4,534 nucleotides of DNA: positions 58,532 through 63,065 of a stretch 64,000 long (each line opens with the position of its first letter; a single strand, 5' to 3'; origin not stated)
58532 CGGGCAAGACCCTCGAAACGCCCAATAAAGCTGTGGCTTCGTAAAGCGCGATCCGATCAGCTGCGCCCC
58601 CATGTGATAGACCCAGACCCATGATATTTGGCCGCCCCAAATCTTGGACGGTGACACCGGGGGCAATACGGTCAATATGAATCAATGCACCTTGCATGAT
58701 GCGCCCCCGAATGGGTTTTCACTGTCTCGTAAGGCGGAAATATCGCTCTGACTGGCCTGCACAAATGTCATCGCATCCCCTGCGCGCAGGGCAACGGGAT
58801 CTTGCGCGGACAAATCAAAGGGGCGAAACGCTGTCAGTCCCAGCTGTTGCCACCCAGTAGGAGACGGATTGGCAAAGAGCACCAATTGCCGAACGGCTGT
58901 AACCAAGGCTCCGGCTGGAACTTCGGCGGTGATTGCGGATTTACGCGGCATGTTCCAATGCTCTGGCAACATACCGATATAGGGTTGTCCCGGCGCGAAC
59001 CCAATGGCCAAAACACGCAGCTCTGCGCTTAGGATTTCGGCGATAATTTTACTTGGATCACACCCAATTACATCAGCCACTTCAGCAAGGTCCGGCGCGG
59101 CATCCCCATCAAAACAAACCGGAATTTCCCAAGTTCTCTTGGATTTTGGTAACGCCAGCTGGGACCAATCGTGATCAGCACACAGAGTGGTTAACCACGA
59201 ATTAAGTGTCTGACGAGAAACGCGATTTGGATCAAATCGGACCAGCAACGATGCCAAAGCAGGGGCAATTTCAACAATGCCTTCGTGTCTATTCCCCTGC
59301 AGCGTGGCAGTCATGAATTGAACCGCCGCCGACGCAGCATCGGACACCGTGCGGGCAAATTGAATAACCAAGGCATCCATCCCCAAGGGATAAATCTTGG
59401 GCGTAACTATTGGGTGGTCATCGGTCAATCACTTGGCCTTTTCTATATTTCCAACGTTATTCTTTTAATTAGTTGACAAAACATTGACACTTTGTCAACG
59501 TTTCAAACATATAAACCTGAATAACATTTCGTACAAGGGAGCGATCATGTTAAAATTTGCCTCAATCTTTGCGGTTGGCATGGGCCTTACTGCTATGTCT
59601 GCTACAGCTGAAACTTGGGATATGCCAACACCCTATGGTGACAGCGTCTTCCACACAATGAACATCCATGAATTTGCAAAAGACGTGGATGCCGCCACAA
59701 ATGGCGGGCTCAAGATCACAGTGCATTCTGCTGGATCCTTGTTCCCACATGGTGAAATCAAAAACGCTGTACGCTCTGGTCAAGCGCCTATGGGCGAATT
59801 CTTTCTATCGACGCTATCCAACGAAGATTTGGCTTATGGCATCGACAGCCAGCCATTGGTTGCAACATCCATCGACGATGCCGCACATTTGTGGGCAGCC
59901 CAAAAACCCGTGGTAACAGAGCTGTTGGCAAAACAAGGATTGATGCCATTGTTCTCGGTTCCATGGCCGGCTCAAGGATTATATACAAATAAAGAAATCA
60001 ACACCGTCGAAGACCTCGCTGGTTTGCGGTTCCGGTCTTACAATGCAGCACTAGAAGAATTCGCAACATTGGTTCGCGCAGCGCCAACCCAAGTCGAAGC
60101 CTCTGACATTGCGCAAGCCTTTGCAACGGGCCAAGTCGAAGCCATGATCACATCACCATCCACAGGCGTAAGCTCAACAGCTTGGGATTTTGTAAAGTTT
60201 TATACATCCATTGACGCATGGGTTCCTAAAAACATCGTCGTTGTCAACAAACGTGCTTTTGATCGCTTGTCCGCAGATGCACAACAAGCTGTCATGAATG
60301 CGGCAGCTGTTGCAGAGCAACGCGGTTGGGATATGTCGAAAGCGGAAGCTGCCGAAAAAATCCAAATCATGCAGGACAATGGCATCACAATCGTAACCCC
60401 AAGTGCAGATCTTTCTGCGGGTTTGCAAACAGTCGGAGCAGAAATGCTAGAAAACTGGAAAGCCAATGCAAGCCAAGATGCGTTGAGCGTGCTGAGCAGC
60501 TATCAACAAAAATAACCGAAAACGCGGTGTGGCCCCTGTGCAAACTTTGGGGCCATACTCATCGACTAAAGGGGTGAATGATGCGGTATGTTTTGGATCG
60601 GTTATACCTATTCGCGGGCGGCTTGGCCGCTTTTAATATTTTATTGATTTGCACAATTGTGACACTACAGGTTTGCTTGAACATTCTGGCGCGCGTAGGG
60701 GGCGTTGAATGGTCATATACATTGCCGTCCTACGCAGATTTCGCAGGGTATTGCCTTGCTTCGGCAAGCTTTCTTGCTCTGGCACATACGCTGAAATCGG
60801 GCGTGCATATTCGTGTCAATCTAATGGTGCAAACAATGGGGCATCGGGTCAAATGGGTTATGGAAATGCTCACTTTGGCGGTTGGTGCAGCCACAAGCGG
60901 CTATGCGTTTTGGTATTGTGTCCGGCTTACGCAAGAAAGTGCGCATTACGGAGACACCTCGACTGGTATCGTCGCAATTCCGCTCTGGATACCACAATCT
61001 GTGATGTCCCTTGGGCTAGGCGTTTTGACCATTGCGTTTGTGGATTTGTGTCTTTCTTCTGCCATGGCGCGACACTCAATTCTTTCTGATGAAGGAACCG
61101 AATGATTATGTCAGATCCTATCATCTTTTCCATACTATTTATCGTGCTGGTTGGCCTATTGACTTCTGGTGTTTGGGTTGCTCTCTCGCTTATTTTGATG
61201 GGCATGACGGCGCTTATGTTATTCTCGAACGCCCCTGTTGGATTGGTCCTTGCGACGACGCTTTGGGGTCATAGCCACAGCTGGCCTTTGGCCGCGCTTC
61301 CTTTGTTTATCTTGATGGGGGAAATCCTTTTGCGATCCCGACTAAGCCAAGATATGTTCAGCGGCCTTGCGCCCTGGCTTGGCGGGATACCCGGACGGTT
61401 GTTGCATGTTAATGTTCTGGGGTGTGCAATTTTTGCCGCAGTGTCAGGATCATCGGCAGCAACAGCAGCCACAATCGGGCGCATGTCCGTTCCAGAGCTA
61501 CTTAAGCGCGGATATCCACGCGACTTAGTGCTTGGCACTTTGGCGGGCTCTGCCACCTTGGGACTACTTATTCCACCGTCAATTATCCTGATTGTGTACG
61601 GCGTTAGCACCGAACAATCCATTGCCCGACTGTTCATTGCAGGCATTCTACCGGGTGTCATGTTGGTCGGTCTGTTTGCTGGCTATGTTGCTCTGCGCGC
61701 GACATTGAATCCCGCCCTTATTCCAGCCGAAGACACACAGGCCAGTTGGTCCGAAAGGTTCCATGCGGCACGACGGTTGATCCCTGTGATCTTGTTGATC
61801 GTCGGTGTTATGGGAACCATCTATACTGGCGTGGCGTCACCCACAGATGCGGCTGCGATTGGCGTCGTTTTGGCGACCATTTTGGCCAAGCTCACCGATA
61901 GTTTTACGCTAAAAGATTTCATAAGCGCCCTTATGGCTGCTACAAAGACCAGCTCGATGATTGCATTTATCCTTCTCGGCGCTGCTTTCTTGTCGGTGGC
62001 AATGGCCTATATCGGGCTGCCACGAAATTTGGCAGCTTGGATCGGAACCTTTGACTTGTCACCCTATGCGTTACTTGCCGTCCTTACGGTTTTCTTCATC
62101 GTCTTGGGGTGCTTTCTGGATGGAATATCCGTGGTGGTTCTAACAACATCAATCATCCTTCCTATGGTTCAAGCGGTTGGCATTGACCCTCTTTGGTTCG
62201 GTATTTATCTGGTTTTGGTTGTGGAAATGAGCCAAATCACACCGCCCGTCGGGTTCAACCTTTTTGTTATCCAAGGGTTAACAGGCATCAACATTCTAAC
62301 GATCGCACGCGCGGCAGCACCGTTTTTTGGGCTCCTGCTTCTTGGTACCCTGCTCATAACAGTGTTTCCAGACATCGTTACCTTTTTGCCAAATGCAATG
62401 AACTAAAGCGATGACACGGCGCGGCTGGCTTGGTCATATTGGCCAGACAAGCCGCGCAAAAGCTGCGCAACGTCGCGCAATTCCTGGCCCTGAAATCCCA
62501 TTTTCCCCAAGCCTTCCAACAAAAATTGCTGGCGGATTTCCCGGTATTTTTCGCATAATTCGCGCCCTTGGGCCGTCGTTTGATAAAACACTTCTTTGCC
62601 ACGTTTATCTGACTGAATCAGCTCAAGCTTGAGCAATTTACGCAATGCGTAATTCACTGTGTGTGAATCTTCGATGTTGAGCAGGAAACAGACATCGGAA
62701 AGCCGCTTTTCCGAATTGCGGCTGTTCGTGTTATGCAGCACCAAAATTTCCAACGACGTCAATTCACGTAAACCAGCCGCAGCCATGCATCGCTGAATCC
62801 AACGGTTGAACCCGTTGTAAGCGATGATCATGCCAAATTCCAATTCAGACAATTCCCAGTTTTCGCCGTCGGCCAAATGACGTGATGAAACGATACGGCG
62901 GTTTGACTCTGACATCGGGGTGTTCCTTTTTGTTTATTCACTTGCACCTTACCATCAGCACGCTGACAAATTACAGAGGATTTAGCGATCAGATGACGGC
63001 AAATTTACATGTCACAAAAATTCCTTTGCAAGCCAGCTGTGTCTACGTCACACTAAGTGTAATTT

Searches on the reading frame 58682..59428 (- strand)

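Call 87: search_protein_families(library=pfam, proteins=[window:58682-59428:-], max_evalue=0.001)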
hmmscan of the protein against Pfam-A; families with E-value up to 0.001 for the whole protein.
window:58682-59428:- (248 aa): 1 family
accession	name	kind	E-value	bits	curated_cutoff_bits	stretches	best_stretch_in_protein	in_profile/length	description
PF02682.21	CT_C_D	-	4.1e-51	174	22.1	1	11-213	2-201/202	Carboxyltransferase domain, subdomain C and D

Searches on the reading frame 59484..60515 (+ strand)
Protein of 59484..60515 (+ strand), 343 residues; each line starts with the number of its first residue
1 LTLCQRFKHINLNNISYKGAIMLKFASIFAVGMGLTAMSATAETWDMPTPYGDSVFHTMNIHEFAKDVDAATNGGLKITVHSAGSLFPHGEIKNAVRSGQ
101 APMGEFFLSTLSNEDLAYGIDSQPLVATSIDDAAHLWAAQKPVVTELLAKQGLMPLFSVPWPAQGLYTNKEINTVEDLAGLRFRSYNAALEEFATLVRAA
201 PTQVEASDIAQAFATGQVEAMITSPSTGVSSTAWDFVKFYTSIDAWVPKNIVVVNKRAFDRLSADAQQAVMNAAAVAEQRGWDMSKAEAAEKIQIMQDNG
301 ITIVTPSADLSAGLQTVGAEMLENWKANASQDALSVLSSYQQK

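Call 87: search_protein_families(library=pfam, proteins=[window:59484-60515:+], max_evalue=0.001)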
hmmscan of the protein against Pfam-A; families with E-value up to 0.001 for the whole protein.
window:59484-60515:+ (343 aa): 1 family
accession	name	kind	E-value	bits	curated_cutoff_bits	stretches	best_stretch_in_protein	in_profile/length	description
PF03480.18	DctP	-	2.2e-30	106.4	23.4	1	61-323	15-280/286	Bacterial extracellular solute-binding protein, family 7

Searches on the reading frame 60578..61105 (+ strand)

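Call 87: search_protein_families(library=pfam, proteins=[window:60578-61105:+], max_evalue=0.001)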
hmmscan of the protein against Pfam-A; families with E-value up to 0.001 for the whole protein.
window:60578-61105:+ (175 aa): 1 family
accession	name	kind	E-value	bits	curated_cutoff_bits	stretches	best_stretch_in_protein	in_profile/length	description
PF04290.18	DctQ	-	1.4e-18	67.5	28.3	1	29-156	2-124/132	Tripartite ATP-independent periplasmic transporters, DctQ component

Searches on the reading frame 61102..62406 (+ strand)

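Call 87: search_protein_families(library=pfam, proteins=[window:61102-62406:+], max_evalue=0.001)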
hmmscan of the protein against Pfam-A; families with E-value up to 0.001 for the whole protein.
window:61102-62406:+ (434 aa): 1 family
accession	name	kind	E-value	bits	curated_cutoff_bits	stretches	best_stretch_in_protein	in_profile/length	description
PF06808.19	DctM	-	5.3e-85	286.2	23.8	1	13-424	1-412/413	Tripartite ATP-independent periplasmic transporter, DctM component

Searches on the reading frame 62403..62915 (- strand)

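Call 87: search_protein_families(library=pfam, proteins=[window:62403-62915:-], max_evalue=0.001)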
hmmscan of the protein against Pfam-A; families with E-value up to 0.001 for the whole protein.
window:62403-62915:- (170 aa): 2 families
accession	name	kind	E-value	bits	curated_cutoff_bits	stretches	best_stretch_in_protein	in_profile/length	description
PF13463.12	HTH_27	-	6.3e-17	62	22.2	1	52-117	1-68/68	Winged helix DNA-binding domain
PF14947.12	HTH_45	-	0.00057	20.3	25.5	1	67-129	17-74/77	Winged helix-turn-helix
